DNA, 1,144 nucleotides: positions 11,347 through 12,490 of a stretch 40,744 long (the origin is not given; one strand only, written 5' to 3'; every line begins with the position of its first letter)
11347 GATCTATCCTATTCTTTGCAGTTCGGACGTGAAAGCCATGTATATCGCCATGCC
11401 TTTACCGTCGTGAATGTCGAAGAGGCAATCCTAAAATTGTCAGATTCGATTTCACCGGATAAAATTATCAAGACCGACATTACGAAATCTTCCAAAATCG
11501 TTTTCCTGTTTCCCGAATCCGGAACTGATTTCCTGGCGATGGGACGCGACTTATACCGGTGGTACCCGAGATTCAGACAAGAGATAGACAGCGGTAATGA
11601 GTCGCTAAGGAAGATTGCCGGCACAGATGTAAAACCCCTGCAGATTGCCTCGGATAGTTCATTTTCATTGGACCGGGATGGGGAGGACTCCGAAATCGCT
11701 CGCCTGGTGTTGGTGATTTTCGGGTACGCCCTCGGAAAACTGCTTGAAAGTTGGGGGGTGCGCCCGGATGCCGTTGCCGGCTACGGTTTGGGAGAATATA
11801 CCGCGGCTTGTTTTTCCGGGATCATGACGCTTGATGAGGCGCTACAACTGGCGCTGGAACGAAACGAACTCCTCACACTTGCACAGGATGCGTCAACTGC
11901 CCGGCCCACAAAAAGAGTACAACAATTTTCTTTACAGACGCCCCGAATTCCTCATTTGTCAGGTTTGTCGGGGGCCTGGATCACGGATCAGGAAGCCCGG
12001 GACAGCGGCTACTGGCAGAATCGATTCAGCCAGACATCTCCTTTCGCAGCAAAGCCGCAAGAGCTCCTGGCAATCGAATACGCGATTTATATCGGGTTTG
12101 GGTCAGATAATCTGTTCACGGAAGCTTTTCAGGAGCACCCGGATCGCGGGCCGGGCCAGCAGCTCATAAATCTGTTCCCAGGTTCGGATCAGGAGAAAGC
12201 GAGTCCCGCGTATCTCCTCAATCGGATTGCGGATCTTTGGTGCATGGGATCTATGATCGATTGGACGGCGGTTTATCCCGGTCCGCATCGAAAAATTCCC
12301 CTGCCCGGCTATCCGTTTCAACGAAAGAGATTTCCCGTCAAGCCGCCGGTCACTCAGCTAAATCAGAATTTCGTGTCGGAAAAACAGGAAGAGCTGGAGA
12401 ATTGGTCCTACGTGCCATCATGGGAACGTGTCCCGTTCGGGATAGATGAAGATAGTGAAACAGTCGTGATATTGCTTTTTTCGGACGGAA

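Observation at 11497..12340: cis-AT-position domain with catalytic Ser replaced (GHSLG->GYGLG) alongside an AT-less module; the trans-AT is not in the window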

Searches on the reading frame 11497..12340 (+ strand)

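Call 6: search_protein_families(library=pfam, proteins=[window:11497-12340:+], max_evalue=1)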
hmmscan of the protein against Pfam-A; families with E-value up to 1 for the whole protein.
window:11497-12340:+ (281 aa): 3 families
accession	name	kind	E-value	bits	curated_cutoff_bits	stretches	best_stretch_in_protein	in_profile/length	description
PF00698.26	Acyl_transf_1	-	3.9e-17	63.1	32.7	1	2-127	1-121/319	Acyl transferase domain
PF00288.32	GHMP_kinases_N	-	0.045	14.4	22.3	1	94-133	28-67/87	GHMP kinases N terminal domain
PF19686.4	DUF6188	-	0.058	14.2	27.1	1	110-181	13-86/121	Family of unknown function (DUF6188)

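Call 10: find_homologous_proteins(query=window:11497-12340:+)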
Query window:11497-12340:+ (281 aa): 5 proteins with E <= 0.001 among 1523 candidates.
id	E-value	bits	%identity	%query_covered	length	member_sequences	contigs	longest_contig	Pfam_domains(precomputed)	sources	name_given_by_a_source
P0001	1.5e-31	128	28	94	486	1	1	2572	PF00550.32,PF00698.27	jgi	-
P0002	6.4e-28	116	37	41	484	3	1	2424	PF00550.32,PF00698.27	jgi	jgi:acyl transferase domain-containing protein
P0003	2.4e-27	114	37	45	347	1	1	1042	PF00698.27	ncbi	ncbi:MAG: acyltransferase domain-containing protein, partial [Bacteroidetes bacterium]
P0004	8.3e-14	70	37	45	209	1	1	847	PF22336.3,PF22621.3,PF00698.27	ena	-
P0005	7.2e-10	57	39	37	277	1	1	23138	PF22621.3,PF16197.12,PF00698.27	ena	-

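Call 13: find_related_loci(query=window:11497-12340:+, collection=genome_contigs, flank=10000)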
Query window:11497-12340:+ (281 aa) in genome_contigs; peptide patterns used: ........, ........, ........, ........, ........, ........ (x = any residue, [..] = any of these).
148 stretches matched a pattern; 15 encode a relative of the query (tblastn E <= 1e-3); 15 distinct loci.
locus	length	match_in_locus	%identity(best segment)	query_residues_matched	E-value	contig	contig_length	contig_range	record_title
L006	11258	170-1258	39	1-279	9e-25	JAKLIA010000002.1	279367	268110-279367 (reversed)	MAG: Patescibacteria group bacterium isolate RA.bin76 RA.bin76_2, whole genome shotgun sequence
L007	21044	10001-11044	40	1-278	1e-21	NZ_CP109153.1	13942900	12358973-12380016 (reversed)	Dactylosporangium sp. NBC_01737 chromosome, complete genome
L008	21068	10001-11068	33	2-279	1e-21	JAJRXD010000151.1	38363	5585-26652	MAG: Deltaproteobacteria bacterium isolate Dive96_bin3.122 k141_4144019, whole genome shotgun sequence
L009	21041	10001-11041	39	2-278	2e-21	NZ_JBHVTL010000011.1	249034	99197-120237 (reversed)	Kitasatospora sp. NPDC058115 NPDC058115_T29_G10.ctg-0011, whole genome shotgun sequence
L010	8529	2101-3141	39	2-278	6e-21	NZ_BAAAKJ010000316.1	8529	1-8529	Kitasatospora putterlickiae strain JCM 12393 sequence316, whole genome shotgun sequence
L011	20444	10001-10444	39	2-150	1e-20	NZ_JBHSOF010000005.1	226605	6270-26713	Kitasatospora misakiensis strain CGMCC 4.1437 spades_K_default_5, whole genome shotgun sequence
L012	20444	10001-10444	38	2-150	2e-20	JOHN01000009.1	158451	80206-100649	Streptomyces sp. NRRL F-6131 contig9.1, whole genome shotgun sequence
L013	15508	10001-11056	38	1-279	5e-22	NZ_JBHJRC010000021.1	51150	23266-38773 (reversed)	Kitasatospora sp. NPDC056327 NPDC056327_T9_C3.ctg-0021, whole genome shotgun sequence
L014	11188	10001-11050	37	2-278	8e-20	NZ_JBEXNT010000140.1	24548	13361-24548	Kitasatospora sp. NPDC002965 NPDC002965_86_F10.ctg-0140, whole genome shotgun sequence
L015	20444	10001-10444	38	2-150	6e-20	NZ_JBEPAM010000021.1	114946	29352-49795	Kitasatospora sp. NPDC001527 NPDC001527_79_B5.ctg-0021, whole genome shotgun sequence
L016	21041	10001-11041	37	2-278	1e-19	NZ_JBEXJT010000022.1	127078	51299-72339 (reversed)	Kitasatospora sp. NPDC004723 NPDC004723_8_H1.ctg-0022, whole genome shotgun sequence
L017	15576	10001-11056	36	1-279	6e-20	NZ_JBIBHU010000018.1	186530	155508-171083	Kitasatospora sp. NPDC008115 NPDC008115_172_F6.ctg-0018, whole genome shotgun sequence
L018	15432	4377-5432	37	2-278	2e-20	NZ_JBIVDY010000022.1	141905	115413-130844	Kitasatospora sp. NPDC090091 NPDC090091_163_B7.ctg-0022, whole genome shotgun sequence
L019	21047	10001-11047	30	1-281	3e-17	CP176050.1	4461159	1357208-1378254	Flavobacteriaceae bacterium M23B6Z8 chromosome, complete genome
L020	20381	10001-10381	25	151-279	3e-6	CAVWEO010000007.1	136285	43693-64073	MAG: uncultured Actinomycetota bacterium isolate MFD09671.bin.3.315 genome assembly, contig: contig_12207, whole genome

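Call 14: find_related_loci(query=window:11497-12340:+, collection=metagenome_contigs, flank=10000)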
Query window:11497-12340:+ (281 aa) in metagenome_contigs; peptide patterns used: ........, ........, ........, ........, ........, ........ (x = any residue, [..] = any of these).
181 stretches matched a pattern; 2 encode a relative of the query (tblastn E <= 1e-3); 2 distinct loci.
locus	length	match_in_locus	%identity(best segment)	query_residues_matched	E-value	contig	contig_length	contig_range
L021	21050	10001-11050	32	1-279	2e-19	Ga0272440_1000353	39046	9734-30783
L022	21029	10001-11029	35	2-279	2e-19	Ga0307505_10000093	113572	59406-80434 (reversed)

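Call 19: search_protein_representatives(protein=window:11497-12340:+)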
Query: 281 residues. Proteins with E-value up to 0.001 (for the whole library): 27065; up to 1e-10: 15269; up to 1e-30: 2004. The best 150 are listed.
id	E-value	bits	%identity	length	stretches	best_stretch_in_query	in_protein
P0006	4.3e-187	636.5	100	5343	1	1-281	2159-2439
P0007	3.3e-139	479.4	32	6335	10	139-279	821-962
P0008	2.5e-120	417.4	36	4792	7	1-279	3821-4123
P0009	5.8e-109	380.1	35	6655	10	2-127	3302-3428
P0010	1.3e-96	339.6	34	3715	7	144-279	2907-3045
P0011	4.1e-90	318.3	37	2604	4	1-126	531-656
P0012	1.6e-86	306.5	29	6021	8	2-128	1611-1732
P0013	4.5e-85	301.8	29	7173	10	4-127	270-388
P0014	4.5e-84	298.5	32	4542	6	2-279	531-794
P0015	5.1e-83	295.0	35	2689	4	140-279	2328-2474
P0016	3.9e-78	279.0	29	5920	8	2-127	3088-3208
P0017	1.3e-77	277.3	31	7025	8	2-127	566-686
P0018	2.4e-76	273.1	32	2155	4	1-129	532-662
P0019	4.8e-75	268.9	34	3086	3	1-279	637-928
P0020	3.3e-73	262.8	34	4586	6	4-132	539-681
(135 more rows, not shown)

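Call 31: search_protein_families(library=pfam, proteins=[L019:36-2771:+, L019:2761-7086:+, L019:7322-8350:+, L019:8426-17788:+], max_evalue=0.001)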
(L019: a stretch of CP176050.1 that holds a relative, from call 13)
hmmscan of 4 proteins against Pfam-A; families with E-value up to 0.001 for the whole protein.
L019:36-2771:+ (911 aa): 4 families
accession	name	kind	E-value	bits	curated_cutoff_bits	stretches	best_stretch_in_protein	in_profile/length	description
PF00501.34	AMP-binding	-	3.3e-80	270.2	29.9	1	314-665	1-383/384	AMP-binding enzyme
PF00668.25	Condensation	-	1.6e-69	235.2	30.6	1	3-294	152-455/456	Condensation domain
PF00550.31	PP-binding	-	1.8e-15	57.4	20.8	1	822-885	2-65/67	Phosphopantetheine attachment site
PF23297.2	ACP_SdgA_C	-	9.9e-05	22.8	27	1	816-892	8-84/95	Highly reducing polyketide synthase sdgA, C-terminal ACP domain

L019:2761-7086:+ (1441 aa): 8 families
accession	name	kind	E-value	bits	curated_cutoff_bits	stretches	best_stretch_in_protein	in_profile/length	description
PF00668.25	Condensation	-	3.4e-114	382.5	30.6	1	70-521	1-455/456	Condensation domain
PF00501.34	AMP-binding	-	1.8e-84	284.2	29.9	1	542-894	1-383/384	AMP-binding enzyme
PF00550.31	PP-binding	-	4.2e-20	72.2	20.8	1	1353-1418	2-67/67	Phosphopantetheine attachment site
PF05050.19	Methyltransf_21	-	5.5e-13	49.8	22.7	1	1055-1244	1-172/173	Methyltransferase FkbM domain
PF13193.12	AMP-binding_C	-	4.6e-12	47.1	24.5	2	952-996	1-49/76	AMP-binding enzyme C-terminal domain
PF23297.2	ACP_SdgA_C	-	2.1e-06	28.2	27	1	1351-1422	13-83/95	Highly reducing polyketide synthase sdgA, C-terminal ACP domain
PF05575.17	V_cholerae_RfbT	-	2.3e-06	27.6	27.9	1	1049-1123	79-155/286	Vibrio cholerae RfbT protein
PF18563.6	TubC_N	-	7.2e-05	23.3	26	1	7-56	2-51/52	TubC N-terminal docking domain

L019:7322-8350:+ (342 aa): 1 family
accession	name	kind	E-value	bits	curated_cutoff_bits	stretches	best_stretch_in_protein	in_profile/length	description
PF00296.26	Bac_luciferase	-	3.6e-49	168.2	27.9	1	5-304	5-313/314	Luciferase-like monooxygenase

L019:8426-17788:+ (3120 aa): 11 families
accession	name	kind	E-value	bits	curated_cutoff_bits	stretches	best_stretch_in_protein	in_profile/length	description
PF00668.25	Condensation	-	4.2e-207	688.8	30.6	2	2074-2499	4-451/456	Condensation domain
PF00501.34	AMP-binding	-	1.1e-152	508.8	29.9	2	1481-1833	2-384/384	AMP-binding enzyme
PF00109.32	ketoacyl-synt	-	1.2e-67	228.6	20.8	1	10-258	3-252/252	Beta-ketoacyl synthase, N-terminal domain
PF00550.31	PP-binding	-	1.1e-49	167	20.8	3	1990-2053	2-65/67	Phosphopantetheine attachment site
PF02801.28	Ketoacyl-synt_C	-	7.1e-40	136.2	20.8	1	266-383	1-118/119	Beta-ketoacyl synthase, C-terminal domain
PF23297.2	ACP_SdgA_C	-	2.2e-20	73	27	2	1978-2059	2-83/95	Highly reducing polyketide synthase sdgA, C-terminal ACP domain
PF00698.26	Acyl_transf_1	-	1.5e-17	64.5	32.7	1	529-785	3-259/319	Acyl transferase domain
PF22621.2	CurL-like_PKS_C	-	4.2e-17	62.3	27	1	449-511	2-64/64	CurL-like, PKS C-terminal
PF16197.11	KAsynt_C_assoc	-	3e-16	60.3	33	1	394-496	10-107/111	Ketoacyl-synthetase C-terminal extension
PF22336.2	RhiE-like_linker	-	1.2e-14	54.4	27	1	451-512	1-61/67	RhiE-like, KS-MAT linker domain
PF13193.12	AMP-binding_C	-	4.5e-08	34.3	24.5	0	1890-1963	1-76/76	AMP-binding enzyme C-terminal domain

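Call 40: find_homologous_proteins(query=A2, max_evalue=1e-20)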
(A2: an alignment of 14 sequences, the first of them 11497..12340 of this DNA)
Query A2 (14 sequences) (281 aa, profile of the alignment): 41 proteins with E <= 1e-20 among 8000 candidates.
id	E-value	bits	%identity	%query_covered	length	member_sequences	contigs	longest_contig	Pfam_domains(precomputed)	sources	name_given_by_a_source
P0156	4.6e-89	317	39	45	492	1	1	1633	PF22336.3,PF22621.3,PF16197.12,PF00698.27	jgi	-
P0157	3.8e-88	314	31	99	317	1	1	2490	PF00698.27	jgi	-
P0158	2.7e-84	301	25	94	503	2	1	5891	PF00550.32,PF00698.27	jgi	jgi:acyl transferase domain-containing protein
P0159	3.7e-78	281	31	60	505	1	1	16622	PF21394.4,PF00698.27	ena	-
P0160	1.6e-77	279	36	45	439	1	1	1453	PF22336.3,PF22621.3,PF00698.27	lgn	-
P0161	4.5e-76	274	34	51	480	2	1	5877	PF00550.32,PF00698.27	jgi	jgi:acyl transferase domain-containing protein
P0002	3.7e-74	268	37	41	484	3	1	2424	PF00550.32,PF00698.27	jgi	jgi:acyl transferase domain-containing protein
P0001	1.6e-73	266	28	94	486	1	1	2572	PF00550.32,PF00698.27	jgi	-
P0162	2.3e-72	262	32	44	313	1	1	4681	PF00698.27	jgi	jgi:phthiocerol/phenolphthiocerol synthesis type-I polyketide synthase E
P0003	1.9e-70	256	37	45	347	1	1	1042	PF00698.27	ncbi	ncbi:MAG: acyltransferase domain-containing protein, partial [Bacteroidetes bacterium]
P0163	3.6e-69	252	27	96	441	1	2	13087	PF00698.27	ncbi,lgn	-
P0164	8.8e-68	247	38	51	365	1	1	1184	PF00698.27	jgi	-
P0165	1.2e-67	247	32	64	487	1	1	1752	PF00550.32,PF00698.27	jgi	jgi:acyl transferase domain-containing protein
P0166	3.5e-67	245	27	96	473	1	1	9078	PF22336.3,PF22621.3,PF00698.27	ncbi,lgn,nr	ncbi:MAG TPA: acyltransferase domain-containing protein [Thermoanaerobaculia bacterium]|nr:acyltrans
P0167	7.5e-64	234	47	23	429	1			PF00698.27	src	-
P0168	6.1e-63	231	34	57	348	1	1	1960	PF00698.27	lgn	-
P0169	4.3e-60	222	30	47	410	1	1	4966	PF00550.32,PF00698.27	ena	-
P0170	1.3e-59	220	29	57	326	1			PF00698.27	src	-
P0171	5.5e-59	218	40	44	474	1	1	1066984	PF22336.3,PF22621.3,PF00698.27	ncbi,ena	-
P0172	2.7e-55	206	29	49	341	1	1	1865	PF00698.27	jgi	jgi:acyl transferase domain-containing protein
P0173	9.2e-55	204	37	44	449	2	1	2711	PF00698.27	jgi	jgi:acyl transferase domain-containing protein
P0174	4.4e-53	199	52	21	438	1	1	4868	PF00550.32,PF00698.27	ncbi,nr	ncbi:MAG: hypothetical protein JWM27_387, partial [Gemmatimonadetes bacterium]|nr:hypothetical prote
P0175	5.5e-52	195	32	50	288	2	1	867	PF00698.27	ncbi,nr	ncbi:MAG: acyltransferase domain-containing protein, partial [bacterium]|nr:acyltransferase domain-c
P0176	3.7e-49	186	27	45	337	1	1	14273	PF00698.27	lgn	-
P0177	4.7e-48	182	52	17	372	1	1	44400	PF00698.27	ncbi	-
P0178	8.5e-48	181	34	45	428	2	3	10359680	PF00698.27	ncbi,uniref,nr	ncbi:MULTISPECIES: acyltransferase domain-containing protein [Actinomadura]|uniref:Acyltransferase d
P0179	1.5e-46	177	33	55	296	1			PF00698.27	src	-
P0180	3.2e-40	157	39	46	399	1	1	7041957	PF00698.27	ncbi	ncbi:acyltransferase domain-containing protein [Streptomyces stramineus]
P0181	5.2e-39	153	43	43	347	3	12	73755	PF00698.27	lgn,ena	-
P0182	5.9e-39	152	35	44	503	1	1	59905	PF00698.27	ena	-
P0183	1.8e-38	151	33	44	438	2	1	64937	PF00698.27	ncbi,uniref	ncbi:acyltransferase domain-containing protein [Streptomyces sp. NPDC006704]|uniref:acyltransferase 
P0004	3.6e-38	150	37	45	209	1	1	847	PF22336.3,PF22621.3,PF00698.27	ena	-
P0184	6.4e-38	149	34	44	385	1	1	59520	PF22336.3,PF22621.3,PF00698.27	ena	-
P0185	2.4e-36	144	29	46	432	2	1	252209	PF22336.3,PF22621.3,PF00698.27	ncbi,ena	-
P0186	1.1e-34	138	28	45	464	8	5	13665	PF00698.27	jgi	jgi:acyl transferase domain-containing protein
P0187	6.0e-34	136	30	44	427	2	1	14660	PF00698.27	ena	-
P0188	4.6e-31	127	35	45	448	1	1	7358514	PF00698.27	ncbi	-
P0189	2.1e-29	121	36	44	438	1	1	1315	PF22336.3,PF22621.3,PF16197.12,PF00698.27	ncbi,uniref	ncbi:type I polyketide synthase, partial [Streptomyces sp. NPDC050625]|uniref:type I polyketide synt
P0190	9.7e-29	119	34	45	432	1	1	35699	PF00698.27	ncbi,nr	ncbi:acyltransferase domain-containing protein [Streptomyces albulus]|nr:acyltransferase domain-cont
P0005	1.9e-23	102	39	37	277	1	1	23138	PF22621.3,PF16197.12,PF00698.27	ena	-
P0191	5.9e-21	93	30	45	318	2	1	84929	PF00698.27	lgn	-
